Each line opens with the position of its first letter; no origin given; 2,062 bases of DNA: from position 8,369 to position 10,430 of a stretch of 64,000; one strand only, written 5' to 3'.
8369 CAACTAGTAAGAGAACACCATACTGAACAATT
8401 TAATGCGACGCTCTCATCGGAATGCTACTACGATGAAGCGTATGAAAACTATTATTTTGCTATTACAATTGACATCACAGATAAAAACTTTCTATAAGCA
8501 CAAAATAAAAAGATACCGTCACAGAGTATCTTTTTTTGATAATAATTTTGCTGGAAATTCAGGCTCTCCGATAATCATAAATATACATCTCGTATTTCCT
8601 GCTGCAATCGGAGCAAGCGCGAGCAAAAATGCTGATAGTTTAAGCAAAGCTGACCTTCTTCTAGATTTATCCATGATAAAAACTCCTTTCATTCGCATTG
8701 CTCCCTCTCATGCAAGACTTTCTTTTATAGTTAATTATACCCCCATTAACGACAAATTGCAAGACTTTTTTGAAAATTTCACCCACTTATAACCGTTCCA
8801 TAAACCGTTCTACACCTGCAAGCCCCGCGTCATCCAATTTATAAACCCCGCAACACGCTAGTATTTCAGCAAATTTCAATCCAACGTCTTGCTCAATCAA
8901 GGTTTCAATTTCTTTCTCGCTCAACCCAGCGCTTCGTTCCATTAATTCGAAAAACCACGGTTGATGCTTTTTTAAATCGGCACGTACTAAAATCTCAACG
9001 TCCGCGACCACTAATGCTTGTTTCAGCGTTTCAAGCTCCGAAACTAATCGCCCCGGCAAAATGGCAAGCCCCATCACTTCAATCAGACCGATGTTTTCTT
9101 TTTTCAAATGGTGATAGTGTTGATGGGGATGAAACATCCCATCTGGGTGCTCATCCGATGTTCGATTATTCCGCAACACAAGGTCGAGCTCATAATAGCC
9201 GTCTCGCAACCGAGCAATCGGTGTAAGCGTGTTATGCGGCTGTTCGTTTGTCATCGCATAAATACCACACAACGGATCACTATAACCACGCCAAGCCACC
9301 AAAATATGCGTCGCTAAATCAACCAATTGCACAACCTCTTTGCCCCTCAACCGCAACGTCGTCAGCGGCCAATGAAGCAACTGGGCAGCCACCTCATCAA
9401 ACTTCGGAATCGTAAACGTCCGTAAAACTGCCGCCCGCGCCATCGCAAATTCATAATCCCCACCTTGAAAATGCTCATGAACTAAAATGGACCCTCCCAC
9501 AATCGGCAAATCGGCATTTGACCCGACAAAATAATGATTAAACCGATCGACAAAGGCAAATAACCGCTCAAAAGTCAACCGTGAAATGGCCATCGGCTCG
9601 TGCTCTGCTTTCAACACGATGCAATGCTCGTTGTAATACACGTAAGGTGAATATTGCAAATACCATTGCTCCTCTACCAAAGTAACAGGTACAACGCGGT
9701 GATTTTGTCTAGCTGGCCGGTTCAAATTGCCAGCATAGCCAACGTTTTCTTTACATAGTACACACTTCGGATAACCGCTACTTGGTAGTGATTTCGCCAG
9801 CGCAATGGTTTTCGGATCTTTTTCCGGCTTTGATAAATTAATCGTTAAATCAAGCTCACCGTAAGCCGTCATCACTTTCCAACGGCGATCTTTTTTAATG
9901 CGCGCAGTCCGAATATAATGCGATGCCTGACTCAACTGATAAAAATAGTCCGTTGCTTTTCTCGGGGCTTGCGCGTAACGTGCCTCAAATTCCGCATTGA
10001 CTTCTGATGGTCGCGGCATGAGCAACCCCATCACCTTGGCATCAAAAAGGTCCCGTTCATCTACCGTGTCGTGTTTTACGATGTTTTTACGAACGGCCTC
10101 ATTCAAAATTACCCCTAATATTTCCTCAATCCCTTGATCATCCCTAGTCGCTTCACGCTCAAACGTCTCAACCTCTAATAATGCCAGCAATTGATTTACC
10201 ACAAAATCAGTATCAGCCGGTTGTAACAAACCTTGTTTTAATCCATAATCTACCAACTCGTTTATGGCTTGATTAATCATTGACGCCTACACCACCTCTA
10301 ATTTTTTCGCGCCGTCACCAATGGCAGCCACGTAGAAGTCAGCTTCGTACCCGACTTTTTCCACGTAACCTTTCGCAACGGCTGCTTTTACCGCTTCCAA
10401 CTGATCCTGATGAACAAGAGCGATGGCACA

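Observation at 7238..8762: Unannotated AgrD-like autoinducing peptide gene convergent with an orphan AgrC-like kinase; no agrB or agrA nearby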

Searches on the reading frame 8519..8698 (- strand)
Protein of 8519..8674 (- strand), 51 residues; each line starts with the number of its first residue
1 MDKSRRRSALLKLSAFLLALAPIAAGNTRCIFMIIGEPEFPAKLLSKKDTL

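Call 3: search_protein_families(library=pfam, proteins=[window:8519-8674:-, window:8519-8698:-], max_evalue=1)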
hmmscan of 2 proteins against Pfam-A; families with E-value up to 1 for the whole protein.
window:8519-8674:- (51 aa): 0 families

window:8519-8698:- (59 aa): 0 families

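Call 6: find_homologous_proteins(query=window:8522-8674:-, max_evalue=10)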
Query seq(51 aa) (51 aa): 2 proteins with E <= 10 among 2 candidates.
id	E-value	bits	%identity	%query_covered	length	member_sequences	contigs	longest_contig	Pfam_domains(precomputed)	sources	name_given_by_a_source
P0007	2.9e-24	100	100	100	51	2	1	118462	-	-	-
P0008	4.3e-24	99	100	100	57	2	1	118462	-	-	-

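Call 20: search_protein_families(library=ncbifam, proteins=[window:8519-8674:-], max_evalue=1)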
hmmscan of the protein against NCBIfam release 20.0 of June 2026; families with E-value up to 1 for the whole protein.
window:8519-8674:- (51 aa): 1 family
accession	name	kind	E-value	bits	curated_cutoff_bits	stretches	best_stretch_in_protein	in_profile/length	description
TIGR04223.1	quorum_AgrD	subfamily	0.064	13.5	19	1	11-45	4-37/38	AgrD family cyclic lactone autoinducer peptide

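Call 40: search_protein_representatives(protein=window:8522-8674:-)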
Query: 51 residues. Proteins with E-value up to 0.001 (for the whole library): 7; up to 1e-10: 1; up to 1e-30: 0. The best 7 are listed.
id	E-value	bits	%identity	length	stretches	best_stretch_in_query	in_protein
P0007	9.1e-25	99.5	100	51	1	1-51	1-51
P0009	8.5e-07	44.1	53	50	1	5-49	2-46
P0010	4.6e-06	41.9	50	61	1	5-48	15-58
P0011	1.3e-04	37.4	40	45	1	5-44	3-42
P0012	1.3e-04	37.4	38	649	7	3-35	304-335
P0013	2.5e-04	36.5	54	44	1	4-44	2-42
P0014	5.1e-04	35.6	47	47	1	5-49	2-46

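Call 42: find_encoding_contigs(protein=P0010, flank=10000, max_places=4)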
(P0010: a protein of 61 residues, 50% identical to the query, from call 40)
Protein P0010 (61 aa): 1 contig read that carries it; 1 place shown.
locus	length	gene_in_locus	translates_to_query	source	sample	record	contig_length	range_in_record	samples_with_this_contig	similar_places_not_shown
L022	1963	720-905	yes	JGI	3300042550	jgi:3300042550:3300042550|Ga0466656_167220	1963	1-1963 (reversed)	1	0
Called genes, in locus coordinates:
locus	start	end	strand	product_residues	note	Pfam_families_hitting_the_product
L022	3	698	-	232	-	?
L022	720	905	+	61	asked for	-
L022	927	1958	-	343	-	PF02518:HATPase_c (weak)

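Call 43: find_encoding_contigs(protein=P0009, flank=10000, max_places=4)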
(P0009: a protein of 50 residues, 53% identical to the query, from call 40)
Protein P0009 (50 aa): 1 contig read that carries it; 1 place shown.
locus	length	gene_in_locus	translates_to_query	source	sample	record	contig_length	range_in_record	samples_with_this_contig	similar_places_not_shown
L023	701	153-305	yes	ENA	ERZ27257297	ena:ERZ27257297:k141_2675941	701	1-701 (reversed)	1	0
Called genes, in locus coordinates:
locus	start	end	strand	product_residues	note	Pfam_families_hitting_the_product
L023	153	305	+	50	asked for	-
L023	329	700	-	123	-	?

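Call 44: search_protein_families(library=pfam, proteins=[L022:3-698:-], max_evalue=0.1)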
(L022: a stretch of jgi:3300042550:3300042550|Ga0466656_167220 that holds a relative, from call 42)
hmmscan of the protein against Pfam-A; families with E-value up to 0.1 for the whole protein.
L022:3-698:- (232 aa): 0 families

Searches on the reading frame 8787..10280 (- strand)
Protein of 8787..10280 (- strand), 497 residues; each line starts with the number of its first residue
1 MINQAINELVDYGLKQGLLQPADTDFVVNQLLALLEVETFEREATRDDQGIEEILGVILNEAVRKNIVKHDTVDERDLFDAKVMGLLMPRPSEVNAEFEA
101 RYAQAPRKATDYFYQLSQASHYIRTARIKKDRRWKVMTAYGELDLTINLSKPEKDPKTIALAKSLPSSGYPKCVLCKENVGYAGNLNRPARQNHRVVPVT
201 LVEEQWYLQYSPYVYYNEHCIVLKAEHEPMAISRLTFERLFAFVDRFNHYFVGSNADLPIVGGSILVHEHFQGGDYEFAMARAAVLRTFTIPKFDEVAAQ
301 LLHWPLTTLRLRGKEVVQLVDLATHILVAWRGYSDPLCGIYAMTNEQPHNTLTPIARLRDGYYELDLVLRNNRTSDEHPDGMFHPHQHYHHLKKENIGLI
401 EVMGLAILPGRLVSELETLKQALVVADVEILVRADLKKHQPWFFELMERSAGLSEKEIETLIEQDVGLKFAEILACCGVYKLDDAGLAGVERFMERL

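Call 3: search_protein_families(library=pfam, proteins=[window:8787-10280:-], max_evalue=1)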
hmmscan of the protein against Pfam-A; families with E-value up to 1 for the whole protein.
window:8787-10280:- (497 aa): 3 families
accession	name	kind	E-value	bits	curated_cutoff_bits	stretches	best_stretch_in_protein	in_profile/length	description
PF01087.27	GalP_UDP_transf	-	3.1e-35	122.7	22.1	1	62-229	36-184/184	Galactose-1-phosphate uridyl transferase, N-terminal domain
PF02744.22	GalP_UDP_tr_C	-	3.2e-21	76.2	29.2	1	245-416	3-145/165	Galactose-1-phosphate uridyl transferase, C-terminal domain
PF16269.10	DUF4922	-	0.00057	20.3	23.6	1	172-274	59-145/146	Domain of unknown function (DUF4922)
